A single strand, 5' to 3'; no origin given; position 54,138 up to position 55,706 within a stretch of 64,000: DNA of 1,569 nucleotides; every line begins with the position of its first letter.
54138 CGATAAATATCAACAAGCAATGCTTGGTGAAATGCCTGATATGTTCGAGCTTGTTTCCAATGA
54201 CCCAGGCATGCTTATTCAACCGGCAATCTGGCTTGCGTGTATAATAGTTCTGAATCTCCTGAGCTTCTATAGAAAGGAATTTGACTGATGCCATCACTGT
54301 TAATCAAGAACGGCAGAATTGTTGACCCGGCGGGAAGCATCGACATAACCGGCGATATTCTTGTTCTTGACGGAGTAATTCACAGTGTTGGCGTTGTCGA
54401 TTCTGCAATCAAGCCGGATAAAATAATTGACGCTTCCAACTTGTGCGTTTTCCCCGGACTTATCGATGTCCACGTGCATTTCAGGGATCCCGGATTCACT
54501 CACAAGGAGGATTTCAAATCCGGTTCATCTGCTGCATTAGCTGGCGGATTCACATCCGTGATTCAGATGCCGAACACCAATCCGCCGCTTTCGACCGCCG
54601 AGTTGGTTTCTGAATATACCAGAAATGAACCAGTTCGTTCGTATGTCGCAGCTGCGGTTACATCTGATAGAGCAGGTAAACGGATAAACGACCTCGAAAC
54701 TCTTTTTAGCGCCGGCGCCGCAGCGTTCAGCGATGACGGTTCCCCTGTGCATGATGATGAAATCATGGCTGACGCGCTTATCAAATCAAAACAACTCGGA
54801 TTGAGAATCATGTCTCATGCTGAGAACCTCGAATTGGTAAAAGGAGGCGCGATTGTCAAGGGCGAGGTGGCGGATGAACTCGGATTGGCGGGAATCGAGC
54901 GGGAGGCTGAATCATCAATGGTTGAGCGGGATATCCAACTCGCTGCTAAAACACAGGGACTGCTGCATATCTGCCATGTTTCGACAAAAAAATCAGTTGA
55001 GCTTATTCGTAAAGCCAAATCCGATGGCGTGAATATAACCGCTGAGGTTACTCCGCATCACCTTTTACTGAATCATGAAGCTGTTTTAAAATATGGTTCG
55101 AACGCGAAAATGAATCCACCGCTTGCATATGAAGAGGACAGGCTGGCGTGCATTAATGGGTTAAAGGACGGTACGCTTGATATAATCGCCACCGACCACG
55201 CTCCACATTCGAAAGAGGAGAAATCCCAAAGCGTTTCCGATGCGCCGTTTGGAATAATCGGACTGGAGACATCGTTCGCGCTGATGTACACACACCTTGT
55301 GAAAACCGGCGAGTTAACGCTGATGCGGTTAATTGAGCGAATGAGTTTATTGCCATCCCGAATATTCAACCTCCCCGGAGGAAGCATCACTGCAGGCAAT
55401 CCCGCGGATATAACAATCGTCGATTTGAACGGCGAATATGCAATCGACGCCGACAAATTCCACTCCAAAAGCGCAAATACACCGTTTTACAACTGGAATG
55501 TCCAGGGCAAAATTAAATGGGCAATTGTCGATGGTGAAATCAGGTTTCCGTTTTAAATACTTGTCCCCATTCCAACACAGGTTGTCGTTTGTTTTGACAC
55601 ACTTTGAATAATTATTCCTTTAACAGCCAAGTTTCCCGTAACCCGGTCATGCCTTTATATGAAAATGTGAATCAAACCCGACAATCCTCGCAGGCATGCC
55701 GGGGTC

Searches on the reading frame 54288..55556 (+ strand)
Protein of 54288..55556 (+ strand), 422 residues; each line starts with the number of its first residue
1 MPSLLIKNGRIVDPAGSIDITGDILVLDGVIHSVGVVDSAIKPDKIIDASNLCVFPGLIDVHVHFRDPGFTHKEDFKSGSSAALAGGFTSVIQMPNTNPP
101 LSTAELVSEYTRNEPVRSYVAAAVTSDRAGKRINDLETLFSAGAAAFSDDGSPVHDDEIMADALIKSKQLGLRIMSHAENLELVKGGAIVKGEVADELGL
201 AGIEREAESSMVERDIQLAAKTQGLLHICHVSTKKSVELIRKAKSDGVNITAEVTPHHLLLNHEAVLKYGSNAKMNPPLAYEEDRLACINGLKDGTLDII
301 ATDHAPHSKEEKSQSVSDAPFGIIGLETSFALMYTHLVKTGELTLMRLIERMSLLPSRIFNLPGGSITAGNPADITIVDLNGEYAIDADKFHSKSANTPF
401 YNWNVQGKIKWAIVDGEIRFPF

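Call 64: search_protein_families(library=pfam, proteins=[window:54288-55556:+], max_evalue=0.0001)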
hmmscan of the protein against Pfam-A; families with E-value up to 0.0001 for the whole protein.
window:54288-55556:+ (422 aa): 3 families
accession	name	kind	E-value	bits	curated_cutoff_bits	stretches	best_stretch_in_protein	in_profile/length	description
PF01979.26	Amidohydro_1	-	8.2e-32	111.2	25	1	54-418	2-344/345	Amidohydrolase family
PF12890.13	DHOase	-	6.2e-09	36.5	21.2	1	54-235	4-141/142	Dihydro-orotase-like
PF07969.17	Amidohydro_3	-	4.7e-08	33.4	29.7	0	45-66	1-22/472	Amidohydrolase family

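Call 101: list_cluster_members(proteins=[window:54288-55556:+, window:52442-53374:+, window:53374-54288:+, window:23977-26013:-, window:45049-47718:+, window:44201-44983:+, window:1980-3188:-, window:12883-14442:-])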
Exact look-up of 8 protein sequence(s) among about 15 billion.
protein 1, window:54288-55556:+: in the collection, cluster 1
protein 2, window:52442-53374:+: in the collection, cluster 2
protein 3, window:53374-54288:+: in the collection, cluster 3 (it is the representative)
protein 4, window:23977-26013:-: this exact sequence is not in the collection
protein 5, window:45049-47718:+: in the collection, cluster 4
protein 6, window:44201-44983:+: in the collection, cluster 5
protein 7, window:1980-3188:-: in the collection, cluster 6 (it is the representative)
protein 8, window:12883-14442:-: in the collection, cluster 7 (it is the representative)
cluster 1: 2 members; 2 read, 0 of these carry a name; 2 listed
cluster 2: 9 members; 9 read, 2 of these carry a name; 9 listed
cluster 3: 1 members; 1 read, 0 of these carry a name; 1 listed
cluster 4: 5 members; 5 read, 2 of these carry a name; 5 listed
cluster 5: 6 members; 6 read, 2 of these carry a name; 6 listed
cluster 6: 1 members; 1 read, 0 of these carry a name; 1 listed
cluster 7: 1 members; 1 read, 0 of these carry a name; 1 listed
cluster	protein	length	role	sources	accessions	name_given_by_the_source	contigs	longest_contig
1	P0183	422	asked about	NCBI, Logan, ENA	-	-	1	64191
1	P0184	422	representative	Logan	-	-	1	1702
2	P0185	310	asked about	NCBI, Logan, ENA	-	-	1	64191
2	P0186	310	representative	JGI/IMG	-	ABC-2 type transport system ATP-binding protein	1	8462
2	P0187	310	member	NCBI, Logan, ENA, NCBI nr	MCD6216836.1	ABC transporter ATP-binding protein [bacterium]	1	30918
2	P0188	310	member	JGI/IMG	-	-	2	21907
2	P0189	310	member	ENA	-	-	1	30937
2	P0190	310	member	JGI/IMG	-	-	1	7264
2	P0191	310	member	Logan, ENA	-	-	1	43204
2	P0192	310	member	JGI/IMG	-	-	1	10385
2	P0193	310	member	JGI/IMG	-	-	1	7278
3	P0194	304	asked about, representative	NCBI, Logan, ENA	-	-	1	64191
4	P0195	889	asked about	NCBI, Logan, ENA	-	-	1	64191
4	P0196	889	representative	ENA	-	-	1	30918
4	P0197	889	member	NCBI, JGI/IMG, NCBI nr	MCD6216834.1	N-6 DNA methylase [bacterium]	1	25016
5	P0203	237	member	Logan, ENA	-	-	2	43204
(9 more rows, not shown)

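Call 102: find_encoding_contigs(protein=P0203, flank=10000, max_places=2)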
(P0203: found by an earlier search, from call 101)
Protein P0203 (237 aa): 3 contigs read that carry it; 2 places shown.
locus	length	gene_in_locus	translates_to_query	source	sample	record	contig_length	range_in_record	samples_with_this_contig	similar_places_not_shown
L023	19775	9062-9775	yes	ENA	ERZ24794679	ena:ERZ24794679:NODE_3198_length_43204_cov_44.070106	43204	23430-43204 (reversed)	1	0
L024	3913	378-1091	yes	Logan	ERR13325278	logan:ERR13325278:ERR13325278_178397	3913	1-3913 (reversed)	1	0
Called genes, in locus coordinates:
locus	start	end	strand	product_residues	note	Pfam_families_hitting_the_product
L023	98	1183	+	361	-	PF00155:Aminotran_1_2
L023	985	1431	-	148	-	-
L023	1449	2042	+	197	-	PF00578:AhpC-TSA, PF08534:Redoxin, PF10417:1-cysPrx_C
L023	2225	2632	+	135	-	PF01475:FUR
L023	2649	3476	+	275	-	PF09674:DUF2400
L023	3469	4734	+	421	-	PF03773:ArsP_1, PF00403:HMA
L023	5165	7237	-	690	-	-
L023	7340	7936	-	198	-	PF04542:Sigma70_r2, PF08281:Sigma70_r4_2, PF04545:Sigma70_r4 (faint)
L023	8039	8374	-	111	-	PF03091:CutA1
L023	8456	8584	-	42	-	-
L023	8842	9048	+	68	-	PF10049:DUF2283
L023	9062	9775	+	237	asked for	PF00730:HhH-GPD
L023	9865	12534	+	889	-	PF02384:N6_Mtase, PF20473:MmeI_Mtase (faint), PF07669:Eco57I, PF12950:TaqI_C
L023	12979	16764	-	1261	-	PF00069:Pkinase, PF07714:PK_Tyr_Ser-Thr, PF00069:Pkinase, PF07714:PK_Tyr_Ser-Thr, PF00069:Pkinase, PF07714:PK_Tyr_Ser-Thr, PF13414:TPR_11 (weak), PF13414:TPR_11 (weak), +8 more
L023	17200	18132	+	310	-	PF00005:ABC_tran, PF13304:AAA_21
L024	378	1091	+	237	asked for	PF00730:HhH-GPD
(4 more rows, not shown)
